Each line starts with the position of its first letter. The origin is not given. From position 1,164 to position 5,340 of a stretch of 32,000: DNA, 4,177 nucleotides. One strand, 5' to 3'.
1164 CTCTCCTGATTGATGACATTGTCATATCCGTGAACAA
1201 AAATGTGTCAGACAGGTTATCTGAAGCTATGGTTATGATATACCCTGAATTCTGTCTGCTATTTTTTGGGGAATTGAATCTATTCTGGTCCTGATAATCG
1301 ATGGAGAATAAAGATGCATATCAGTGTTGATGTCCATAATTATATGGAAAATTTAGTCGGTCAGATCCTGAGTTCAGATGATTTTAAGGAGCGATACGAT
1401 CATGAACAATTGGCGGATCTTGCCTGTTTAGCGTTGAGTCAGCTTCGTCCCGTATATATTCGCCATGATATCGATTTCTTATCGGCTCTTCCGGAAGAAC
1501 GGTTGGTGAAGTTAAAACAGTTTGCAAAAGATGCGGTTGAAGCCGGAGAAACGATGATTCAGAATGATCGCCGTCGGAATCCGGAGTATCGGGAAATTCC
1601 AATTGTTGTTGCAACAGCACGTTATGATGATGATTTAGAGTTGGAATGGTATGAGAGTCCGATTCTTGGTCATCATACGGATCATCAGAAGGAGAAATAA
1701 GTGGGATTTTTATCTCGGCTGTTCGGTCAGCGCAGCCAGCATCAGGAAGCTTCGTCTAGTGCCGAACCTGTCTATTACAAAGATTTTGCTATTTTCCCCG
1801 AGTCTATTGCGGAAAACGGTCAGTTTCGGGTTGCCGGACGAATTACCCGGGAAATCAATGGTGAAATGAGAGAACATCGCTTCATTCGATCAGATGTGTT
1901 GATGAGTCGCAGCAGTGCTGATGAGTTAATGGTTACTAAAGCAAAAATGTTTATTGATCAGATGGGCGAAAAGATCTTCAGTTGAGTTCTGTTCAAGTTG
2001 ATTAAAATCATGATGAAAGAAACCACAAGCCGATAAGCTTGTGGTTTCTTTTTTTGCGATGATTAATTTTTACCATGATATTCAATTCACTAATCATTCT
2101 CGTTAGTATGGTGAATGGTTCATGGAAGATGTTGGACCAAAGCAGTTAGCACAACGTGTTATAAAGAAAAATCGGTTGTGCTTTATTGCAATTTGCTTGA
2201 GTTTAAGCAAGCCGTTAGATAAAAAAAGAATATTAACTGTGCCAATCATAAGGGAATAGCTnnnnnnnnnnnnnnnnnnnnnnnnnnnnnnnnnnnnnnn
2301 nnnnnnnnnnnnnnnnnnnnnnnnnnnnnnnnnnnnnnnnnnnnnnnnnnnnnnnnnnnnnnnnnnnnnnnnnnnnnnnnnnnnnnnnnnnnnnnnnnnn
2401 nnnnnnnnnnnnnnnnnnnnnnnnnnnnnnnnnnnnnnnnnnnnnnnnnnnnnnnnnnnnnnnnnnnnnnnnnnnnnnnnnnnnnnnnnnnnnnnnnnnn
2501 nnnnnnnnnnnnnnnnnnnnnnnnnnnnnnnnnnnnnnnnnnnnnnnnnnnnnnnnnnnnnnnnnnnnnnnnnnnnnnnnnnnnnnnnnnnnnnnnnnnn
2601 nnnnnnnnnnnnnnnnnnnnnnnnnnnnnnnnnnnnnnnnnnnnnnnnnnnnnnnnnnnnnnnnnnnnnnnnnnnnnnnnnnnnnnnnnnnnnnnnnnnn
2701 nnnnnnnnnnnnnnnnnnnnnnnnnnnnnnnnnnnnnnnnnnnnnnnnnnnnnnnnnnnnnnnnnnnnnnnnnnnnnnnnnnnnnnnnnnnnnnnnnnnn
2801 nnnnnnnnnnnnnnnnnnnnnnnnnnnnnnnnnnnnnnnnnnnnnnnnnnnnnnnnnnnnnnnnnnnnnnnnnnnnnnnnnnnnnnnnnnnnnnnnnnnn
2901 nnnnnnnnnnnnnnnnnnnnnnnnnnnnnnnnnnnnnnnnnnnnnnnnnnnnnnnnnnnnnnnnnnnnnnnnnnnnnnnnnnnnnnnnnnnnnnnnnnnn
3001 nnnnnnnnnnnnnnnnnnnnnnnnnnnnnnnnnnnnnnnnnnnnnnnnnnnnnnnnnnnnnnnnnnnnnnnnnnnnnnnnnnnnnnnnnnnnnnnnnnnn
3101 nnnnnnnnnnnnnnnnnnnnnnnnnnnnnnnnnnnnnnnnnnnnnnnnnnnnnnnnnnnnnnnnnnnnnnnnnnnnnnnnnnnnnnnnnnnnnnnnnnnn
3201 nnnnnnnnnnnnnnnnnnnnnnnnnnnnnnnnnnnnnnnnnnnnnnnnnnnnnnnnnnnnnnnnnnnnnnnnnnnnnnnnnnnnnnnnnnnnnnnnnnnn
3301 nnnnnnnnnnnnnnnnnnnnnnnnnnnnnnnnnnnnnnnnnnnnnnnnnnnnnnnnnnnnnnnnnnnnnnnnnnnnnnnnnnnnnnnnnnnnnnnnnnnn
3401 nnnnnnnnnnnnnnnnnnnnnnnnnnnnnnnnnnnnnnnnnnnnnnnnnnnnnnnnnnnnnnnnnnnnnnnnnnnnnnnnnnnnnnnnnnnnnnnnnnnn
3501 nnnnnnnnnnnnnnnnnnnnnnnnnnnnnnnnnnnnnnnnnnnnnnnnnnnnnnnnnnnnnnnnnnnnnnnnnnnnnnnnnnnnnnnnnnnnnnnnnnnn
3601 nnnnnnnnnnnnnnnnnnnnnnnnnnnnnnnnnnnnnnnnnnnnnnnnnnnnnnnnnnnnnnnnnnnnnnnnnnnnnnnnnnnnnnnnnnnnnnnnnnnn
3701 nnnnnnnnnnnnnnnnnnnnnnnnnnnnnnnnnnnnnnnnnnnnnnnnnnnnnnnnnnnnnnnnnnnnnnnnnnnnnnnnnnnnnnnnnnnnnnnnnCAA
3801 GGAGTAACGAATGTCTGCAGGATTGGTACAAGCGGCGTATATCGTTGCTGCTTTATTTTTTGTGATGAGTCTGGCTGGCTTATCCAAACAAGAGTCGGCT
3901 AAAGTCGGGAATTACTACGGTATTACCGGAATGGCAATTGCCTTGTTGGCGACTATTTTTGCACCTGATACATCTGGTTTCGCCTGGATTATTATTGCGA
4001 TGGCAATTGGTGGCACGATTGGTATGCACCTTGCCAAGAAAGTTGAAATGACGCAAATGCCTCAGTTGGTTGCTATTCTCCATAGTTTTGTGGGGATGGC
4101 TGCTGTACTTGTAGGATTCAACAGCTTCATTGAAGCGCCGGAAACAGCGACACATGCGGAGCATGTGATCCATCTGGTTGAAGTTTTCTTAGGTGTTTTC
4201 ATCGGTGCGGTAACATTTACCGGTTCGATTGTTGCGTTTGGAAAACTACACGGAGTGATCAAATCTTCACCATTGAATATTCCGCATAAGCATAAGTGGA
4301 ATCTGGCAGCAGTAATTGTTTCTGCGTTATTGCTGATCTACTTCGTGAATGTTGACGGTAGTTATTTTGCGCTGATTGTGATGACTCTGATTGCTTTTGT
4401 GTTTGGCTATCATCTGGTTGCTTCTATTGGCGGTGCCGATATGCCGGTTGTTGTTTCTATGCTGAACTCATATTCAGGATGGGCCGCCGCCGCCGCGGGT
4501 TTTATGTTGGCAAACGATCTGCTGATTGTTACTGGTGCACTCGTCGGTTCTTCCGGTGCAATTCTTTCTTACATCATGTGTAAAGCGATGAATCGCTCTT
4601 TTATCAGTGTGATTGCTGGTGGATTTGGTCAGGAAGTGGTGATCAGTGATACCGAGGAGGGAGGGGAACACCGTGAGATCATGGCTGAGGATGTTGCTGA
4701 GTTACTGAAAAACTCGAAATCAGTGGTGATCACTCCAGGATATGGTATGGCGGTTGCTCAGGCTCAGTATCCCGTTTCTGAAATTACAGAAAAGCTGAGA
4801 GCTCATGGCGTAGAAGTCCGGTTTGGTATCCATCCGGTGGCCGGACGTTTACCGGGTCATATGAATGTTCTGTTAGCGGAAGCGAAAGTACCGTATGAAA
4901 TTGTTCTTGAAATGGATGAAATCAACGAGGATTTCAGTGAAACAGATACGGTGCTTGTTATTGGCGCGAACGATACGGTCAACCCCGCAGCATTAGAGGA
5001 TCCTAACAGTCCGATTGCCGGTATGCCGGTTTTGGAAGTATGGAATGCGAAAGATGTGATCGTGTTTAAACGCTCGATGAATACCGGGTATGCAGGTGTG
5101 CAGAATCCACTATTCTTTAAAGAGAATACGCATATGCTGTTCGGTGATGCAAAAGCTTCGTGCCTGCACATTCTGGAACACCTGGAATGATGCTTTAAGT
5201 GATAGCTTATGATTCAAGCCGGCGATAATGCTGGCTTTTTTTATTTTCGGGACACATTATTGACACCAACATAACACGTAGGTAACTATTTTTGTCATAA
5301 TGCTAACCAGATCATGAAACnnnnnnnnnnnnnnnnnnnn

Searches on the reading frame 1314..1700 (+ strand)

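Call 12: search_protein_families(library=pfam, proteins=[window:1314-1700:+], max_evalue=0.001)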
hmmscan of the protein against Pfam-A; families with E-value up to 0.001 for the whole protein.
window:1314-1700:+ (128 aa): 1 family
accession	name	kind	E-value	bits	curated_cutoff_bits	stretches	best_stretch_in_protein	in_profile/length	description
PF10719.14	ComFB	-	1.4e-11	44.7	25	1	8-85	1-82/83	Late competence development protein ComFB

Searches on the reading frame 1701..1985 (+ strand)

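Call 12: search_protein_families(library=pfam, proteins=[window:1701-1985:+], max_evalue=0.001)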
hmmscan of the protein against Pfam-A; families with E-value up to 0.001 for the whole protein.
window:1701-1985:+ (94 aa): 1 family
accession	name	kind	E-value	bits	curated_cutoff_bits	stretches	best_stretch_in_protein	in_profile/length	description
PF10115.14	HlyU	-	3.3e-35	120.5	27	1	2-93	1-91/91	Transcriptional activator HlyU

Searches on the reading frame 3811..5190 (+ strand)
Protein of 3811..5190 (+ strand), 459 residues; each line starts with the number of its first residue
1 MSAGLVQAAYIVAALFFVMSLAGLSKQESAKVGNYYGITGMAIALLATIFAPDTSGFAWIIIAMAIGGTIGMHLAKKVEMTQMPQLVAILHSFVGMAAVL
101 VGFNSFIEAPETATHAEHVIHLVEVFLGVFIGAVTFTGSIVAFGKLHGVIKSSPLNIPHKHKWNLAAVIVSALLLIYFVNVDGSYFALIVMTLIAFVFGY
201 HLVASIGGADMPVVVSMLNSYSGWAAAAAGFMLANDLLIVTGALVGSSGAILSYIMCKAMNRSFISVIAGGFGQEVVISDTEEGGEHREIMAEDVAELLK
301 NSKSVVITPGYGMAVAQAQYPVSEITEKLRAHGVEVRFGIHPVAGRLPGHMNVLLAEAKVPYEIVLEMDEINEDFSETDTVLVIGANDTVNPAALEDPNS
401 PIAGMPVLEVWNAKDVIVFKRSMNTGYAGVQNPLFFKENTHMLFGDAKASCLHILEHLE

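Call 12: search_protein_families(library=pfam, proteins=[window:3811-5190:+], max_evalue=0.001)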
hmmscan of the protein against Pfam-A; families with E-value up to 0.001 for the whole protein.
window:3811-5190:+ (459 aa): 2 families
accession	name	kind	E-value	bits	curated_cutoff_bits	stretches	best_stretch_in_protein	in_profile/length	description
PF02233.22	PNTB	-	1.3e-200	667.6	31.7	1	7-456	2-455/456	NAD(P) transhydrogenase beta subunit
PF00205.28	TPP_enzyme_M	-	2.3e-05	24.6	30.4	1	293-387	2-87/137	Thiamine pyrophosphate enzyme, central domain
